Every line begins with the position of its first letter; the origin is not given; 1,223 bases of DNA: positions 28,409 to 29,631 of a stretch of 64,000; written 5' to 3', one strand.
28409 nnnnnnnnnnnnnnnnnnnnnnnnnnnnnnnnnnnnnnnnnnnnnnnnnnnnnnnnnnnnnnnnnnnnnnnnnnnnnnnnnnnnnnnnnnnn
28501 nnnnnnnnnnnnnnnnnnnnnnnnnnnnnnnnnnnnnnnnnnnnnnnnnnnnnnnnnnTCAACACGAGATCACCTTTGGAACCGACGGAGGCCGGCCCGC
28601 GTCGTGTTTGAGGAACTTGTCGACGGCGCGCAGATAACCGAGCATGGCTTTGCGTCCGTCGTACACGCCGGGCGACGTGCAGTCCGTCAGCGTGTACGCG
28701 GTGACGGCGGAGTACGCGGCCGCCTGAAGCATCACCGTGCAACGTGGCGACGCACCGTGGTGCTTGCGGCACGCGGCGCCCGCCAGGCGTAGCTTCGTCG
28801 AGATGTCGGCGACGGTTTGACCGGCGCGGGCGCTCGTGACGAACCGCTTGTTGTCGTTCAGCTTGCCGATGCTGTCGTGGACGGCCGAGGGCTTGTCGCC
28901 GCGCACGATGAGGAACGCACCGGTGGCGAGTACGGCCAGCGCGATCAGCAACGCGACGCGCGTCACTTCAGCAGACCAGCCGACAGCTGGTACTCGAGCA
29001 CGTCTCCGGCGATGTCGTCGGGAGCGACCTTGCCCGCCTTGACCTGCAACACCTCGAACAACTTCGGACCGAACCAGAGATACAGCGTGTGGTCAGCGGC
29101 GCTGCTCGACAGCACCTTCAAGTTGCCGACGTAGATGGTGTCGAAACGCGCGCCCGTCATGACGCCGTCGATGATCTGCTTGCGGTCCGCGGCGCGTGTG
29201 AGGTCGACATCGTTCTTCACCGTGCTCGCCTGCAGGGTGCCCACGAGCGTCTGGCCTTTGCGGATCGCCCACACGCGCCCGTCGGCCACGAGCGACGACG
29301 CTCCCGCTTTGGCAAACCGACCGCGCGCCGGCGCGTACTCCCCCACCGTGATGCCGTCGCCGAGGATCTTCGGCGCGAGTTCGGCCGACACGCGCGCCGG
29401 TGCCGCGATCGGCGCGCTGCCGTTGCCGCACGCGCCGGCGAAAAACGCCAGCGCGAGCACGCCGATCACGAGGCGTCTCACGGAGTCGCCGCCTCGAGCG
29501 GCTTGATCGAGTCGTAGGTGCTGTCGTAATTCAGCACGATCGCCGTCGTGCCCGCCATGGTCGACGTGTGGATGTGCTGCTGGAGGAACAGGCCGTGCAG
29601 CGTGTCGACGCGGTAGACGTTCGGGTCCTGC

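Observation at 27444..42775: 15.3-kb, 11-gene unit with every junction overlapping: a Liv-type ABC importer fused to a MoxR/DUF58/transglutaminase-like module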

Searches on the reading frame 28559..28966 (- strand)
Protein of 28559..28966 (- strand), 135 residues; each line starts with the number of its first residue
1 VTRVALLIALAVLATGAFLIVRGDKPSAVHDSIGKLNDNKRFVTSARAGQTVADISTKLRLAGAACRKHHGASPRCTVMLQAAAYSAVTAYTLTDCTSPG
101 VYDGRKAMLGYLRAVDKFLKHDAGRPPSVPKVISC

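Call 5: search_protein_families(library=pfam, proteins=[window:28559-28966:-], max_evalue=0.01)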
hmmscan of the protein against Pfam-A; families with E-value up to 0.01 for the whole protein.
window:28559-28966:- (135 aa): 0 families

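Call 6: search_protein_families(library=ncbifam, proteins=[window:28559-28966:-], max_evalue=0.01)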
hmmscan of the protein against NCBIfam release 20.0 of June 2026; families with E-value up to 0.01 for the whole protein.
window:28559-28966:- (135 aa): 0 families

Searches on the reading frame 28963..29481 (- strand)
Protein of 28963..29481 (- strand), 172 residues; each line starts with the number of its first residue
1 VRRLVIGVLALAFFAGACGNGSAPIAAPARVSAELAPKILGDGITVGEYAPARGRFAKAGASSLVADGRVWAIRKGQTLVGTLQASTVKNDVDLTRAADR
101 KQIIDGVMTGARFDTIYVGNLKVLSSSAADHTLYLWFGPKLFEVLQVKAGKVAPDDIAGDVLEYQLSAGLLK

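Call 5: search_protein_families(library=pfam, proteins=[window:28963-29481:-], max_evalue=0.01)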
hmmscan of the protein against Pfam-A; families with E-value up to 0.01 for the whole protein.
window:28963-29481:- (172 aa): 0 families

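Call 6: search_protein_families(library=ncbifam, proteins=[window:28963-29481:-], max_evalue=0.01)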
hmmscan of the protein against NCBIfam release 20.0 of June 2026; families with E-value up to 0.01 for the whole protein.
window:28963-29481:- (172 aa): 0 families

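Call 31: search_solved_structures(query=A3, max_evalue=5)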
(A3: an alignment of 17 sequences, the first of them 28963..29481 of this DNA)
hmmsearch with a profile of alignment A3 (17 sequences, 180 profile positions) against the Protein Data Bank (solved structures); distinct sequences matched with E-value up to 5: 2.
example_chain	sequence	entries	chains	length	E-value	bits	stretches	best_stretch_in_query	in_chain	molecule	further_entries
5hpj_A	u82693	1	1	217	1.3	11.8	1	15-75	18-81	Carbonic anhydrase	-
3o3t_A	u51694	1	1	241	1.5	11.5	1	76-127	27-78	Chloride intracellular channel protein 1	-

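Call 33: search_protein_families(library=pfam, alignment_id=A3, max_evalue=1)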
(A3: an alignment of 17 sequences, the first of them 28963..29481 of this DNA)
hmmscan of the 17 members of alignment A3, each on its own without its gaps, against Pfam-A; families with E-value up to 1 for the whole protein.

A. member 1, window:28963-29481:- (172 aa): 1 family
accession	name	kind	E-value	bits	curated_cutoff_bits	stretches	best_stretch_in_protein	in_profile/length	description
PF21034.3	BCAS3_WD40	-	0.16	10.9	26.3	1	77-130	231-282/479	BCAS3, WD40 repeat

B. families by the number of members that match (of 17 scanned): 8 families
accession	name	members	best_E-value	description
PF19774.5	DUF6260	1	0.015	Family of unknown function (DUF6260)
PF20101.4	DUF6491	1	0.02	Family of unknown function (DUF6491)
PF17536.7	Mx_ML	1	0.083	Matrix and Matrix long proteins N-terminal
PF25354.1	Ig_NUP210_16th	1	0.13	NUP210-like, Ig-like domain 16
PF19825.5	DUF6306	1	0.15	Domain of unknown function (DUF6306)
PF21034.3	BCAS3_WD40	1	0.16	BCAS3, WD40 repeat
PF12568.14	PanZ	1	0.2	Acetyltransferase (GNAT) domain, PanZ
PF15488.11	DUF4645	1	0.23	Domain of unknown function (DUF4645)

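Call 50: find_homologous_proteins(query=window:28963-29481:-, max_evalue=0.001)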
Query window:28963-29481:- (172 aa): 65 proteins with E <= 0.001 among 1003 candidates.
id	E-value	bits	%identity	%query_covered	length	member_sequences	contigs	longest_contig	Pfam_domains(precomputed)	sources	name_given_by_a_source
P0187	1.4e-101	355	100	98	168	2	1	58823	-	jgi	jgi:hypothetical protein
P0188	3.9e-93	328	88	100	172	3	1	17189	-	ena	-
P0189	7.0e-93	327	88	100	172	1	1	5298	-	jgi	jgi:hypothetical protein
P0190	2.1e-87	309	86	96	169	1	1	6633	-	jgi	jgi:hypothetical protein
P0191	2.9e-87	309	86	92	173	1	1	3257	-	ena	-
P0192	3.0e-85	302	83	99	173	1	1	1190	-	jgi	jgi:hypothetical protein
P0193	3.6e-85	302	80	100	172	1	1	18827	-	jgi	jgi:hypothetical protein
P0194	2.2e-84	299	86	90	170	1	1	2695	-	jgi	jgi:hypothetical protein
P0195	2.8e-84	299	78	100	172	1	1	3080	-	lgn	-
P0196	4.9e-84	298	80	100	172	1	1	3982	-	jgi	jgi:hypothetical protein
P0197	9.5e-83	294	87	89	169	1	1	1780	-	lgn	-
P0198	1.0e-80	287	77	100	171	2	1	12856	-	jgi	jgi:hypothetical protein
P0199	1.3e-80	287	83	91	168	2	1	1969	-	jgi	jgi:hypothetical protein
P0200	3.9e-80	285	83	90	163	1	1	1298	-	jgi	jgi:hypothetical protein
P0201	9.4e-79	281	77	100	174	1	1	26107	-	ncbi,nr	ncbi:MAG TPA: hypothetical protein VHD87_07030 [Acidimicrobiales bacterium]|nr:hypothetical protein 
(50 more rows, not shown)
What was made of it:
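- Checked: One caveat: JGI's own call for g9 (P0187, 168 aa, call 50) starts 4 codons later.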

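Call 57: predict_structure(alignment_id=A7)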
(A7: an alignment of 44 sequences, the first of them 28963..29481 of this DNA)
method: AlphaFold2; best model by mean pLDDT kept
length: 172 residues; sequences in the alignment: 44
mean_pLDDT: 83.2   pTM: 0.75
mean pLDDT of the five models: 83.2, 81.9, 81.4, 80.8, 80.5
residues with pLDDT >= 90: 82; 70-90: 61; 50-70: 20; < 50: 9
segments of 3 or more residues with pLDDT < 50: 16-22
pLDDT, mean of each block of 10 residues (from residue 1): 52 49 60 89 91 76 85 95 92 88 89 90 91 91 92 93 91 78
secondary structure, 60 per line:
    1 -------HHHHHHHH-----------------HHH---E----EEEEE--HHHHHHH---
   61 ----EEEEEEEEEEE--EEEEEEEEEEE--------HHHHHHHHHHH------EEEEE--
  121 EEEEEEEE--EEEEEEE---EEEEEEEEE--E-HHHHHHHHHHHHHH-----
elements in order: H8-15 E44-48 H51-57 E65-75 E78-88 H97-107 E114-118 E121-128 E131-137 E141-149 H154-167
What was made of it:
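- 28963..29481 (-): g9: small alpha/beta lipoprotein, 172 aa; the partner domain of g7. AlphaFold2 mean pLDDT 83.2 (call 57).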

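Call 61: fold_search(model_id=the predicted structure, library=pdb)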
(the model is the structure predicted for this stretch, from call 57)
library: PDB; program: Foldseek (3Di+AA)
matches with E <= 10: 1319; with E <= 0.001: 0
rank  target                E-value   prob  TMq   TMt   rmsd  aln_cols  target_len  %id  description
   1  1vr8                  1.7e-02  0.99  0.37  0.45   5.7       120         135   12  Crystal structure of GTP binding regulator (TM1622) from Thermotoga Maritima at 1.75 A resolution (released 2005-03-15)
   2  3v7b_B                2.7e-02  0.99  0.41  0.49  10.1       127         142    6  Dip2269 protein from corynebacterium diphtheriae (released 2012-01-11)
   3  3hlz_A                3.2e-02  0.89  0.35  0.25   8.0       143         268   10  Crystal structure of BT_1490 (NP_810393.1) from BACTEROIDES THETAIOTAOMICRON VPI-5482 at 1.50 A resolution (released 2009-06-16)
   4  3hlz_B                3.2e-02  0.89  0.35  0.25   7.9       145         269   11  Crystal structure of BT_1490 (NP_810393.1) from BACTEROIDES THETAIOTAOMICRON VPI-5482 at 1.50 A resolution (released 2009-06-16)
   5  7pi0_P                3.2e-02  0.44  0.27  0.25  15.0       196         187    9  Unstacked compact Dunaliella PSII (released 2022-08-17)
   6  3v7b_A                4.0e-02  1.00  0.41  0.47   3.7       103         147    6  Dip2269 protein from corynebacterium diphtheriae (released 2012-01-11)
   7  9gnw_P                4.0e-02  0.75  0.34  0.32   9.3       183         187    9  Universal PSII assembly intermediate (released 2025-09-17)
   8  7cu8_A                4.5e-02  0.94  0.36  0.33   5.4       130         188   10  Crystal structure of the soluble domain of TiME protein from Mycobacterium tuberculosis (released 2021-08-25)
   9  7cu8_D                5.0e-02  0.82  0.35  0.33   9.9       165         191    7  Crystal structure of the soluble domain of TiME protein from Mycobacterium tuberculosis (released 2021-08-25)
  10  1v2b_B                5.6e-02  0.63  0.29  0.31   8.6       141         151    8  Crystal Structure of PsbP Protein in the Oxygen-Evolving Complex of Photosystem II from Higher Plants (released 2004-05-18)
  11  4rth_B                5.6e-02  0.60  0.29  0.30   9.2       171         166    9  The crystal structure of PsbP from Zea mays (released 2015-03-11)
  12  2nwi_A                5.6e-02  0.57  0.23  0.24  13.1       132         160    9  Crystal structure of protein AF1396 from Archaeoglobus fulgidus, Pfam DUF98 (released 2006-11-21)
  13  5em1                  5.9e-02  0.75  0.29  0.35  11.5       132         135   11  Crystal structure of ragweed allergen Amb a 8 (released 2016-06-08)
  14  4rth_A                6.2e-02  0.63  0.32  0.33   9.1       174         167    9  The crystal structure of PsbP from Zea mays (released 2015-03-11)
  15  7cu8_E                7.0e-02  0.89  0.35  0.33   5.5       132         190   11  Crystal structure of the soluble domain of TiME protein from Mycobacterium tuberculosis (released 2021-08-25)
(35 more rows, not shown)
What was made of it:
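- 28963..29481 (-): Weak Foldseek hits (TM <= 0.49) to roadblock/PsbP/TiME-like folds (call 61).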

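Call 90: search_protein_representatives(alignment_id=A7)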
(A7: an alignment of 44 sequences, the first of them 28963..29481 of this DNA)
Query: 44 sequences, 176 profile positions. Proteins with E-value up to 0.001 (for the whole library): 271; up to 1e-10: 121; up to 1e-30: 48. The best 150 are listed.
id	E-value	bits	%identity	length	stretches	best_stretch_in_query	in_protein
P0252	5.9e-63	227.8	-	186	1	1-173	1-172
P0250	6.1e-58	211.5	-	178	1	11-170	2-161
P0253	2.3e-54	199.8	-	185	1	2-170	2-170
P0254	4.1e-53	195.8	-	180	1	4-173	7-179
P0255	5.1e-52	192.2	-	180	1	3-174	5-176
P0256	2.3e-47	177.1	-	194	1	9-174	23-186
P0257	3.9e-46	173.1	-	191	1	10-169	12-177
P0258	3.1e-45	170.2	-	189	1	6-174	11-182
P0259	4.7e-44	166.3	-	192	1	3-169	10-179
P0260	7.1e-44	165.7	-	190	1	7-172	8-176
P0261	1.9e-42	161.1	-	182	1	10-173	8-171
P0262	7.3e-42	159.2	-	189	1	4-171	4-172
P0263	1.1e-41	158.6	-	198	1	2-174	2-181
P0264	1.6e-41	158.0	-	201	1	2-173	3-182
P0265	2.3e-41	157.6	-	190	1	6-170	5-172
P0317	3.9e-19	85.1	-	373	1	24-162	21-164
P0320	5.7e-18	81.3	-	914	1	6-169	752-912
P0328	2.7e-15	72.6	-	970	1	7-172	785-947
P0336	1.5e-13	67.0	-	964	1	6-168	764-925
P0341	2.9e-13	66.0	-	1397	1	3-150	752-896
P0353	4.4e-12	62.2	-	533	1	9-168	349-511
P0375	1.8e-10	56.9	-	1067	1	6-144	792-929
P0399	8.7e-09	51.4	-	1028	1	7-168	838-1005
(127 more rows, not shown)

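Call 91: search_protein_families(library=pfam, proteins=[P0320, P0328, P0341, P0375, P0399, P0336, P0353, P0317], max_evalue=0.01)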
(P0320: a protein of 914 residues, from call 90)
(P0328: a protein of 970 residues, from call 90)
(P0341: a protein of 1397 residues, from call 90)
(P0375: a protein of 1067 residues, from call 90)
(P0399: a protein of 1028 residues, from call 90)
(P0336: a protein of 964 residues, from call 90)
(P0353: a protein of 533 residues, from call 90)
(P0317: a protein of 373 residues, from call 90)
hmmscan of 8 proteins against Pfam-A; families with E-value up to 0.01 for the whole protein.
P0320 (914 aa): 1 family
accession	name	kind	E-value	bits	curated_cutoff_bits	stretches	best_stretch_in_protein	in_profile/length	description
PF01841.26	Transglut_core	-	2.1e-07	31.6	23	1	481-537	55-106/108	Transglutaminase-like superfamily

P0328 (970 aa): 2 families
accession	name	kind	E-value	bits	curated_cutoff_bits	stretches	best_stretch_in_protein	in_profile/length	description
PF01841.26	Transglut_core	-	8e-08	33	23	1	477-551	40-105/108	Transglutaminase-like superfamily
PF02393.21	US22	-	0.0094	16.5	35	0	156-223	32-99/124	US22 like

P0341 (1397 aa): 3 families
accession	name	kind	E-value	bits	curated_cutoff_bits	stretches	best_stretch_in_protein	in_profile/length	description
PF14488.12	DUF4434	-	3.9e-24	86.1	30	1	1097-1369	19-277/283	Domain of unknown function (DUF4434)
PF11992.13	TgpA_N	-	6.8e-05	22.5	30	1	48-388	2-330/333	TgpA N-terminal domain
PF01841.26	Transglut_core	-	9.5e-05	23.1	23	1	474-532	53-106/108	Transglutaminase-like superfamily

P0375 (1067 aa): 1 family
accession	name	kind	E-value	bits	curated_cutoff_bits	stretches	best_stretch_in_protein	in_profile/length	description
PF01841.26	Transglut_core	-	2e-07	31.7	23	1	494-553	52-106/108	Transglutaminase-like superfamily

P0399 (1028 aa): 1 family
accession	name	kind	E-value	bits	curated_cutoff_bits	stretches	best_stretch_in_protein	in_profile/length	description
PF01841.26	Transglut_core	-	4.2e-07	30.6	23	1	476-578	15-106/108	Transglutaminase-like superfamily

P0336 (964 aa): 2 families
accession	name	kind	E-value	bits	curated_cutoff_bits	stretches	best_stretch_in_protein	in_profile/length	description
PF01841.26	Transglut_core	-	9.2e-09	36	23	1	458-539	39-105/108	Transglutaminase-like superfamily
PF11992.13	TgpA_N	-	5.6e-08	32.6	30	1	276-390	218-329/333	TgpA N-terminal domain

P0353 (533 aa): 1 family
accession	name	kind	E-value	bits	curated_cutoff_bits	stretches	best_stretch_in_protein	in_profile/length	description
PF01841.26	Transglut_core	-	1.1e-08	35.7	23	1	42-112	43-105/108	Transglutaminase-like superfamily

P0317 (373 aa): 0 families
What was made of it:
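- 28963..29481 (-): It also occurs as a C-terminal domain of 640-1400 aa proteins, and seven of the long hits scanned carry Transglut_core (calls 90, 91).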
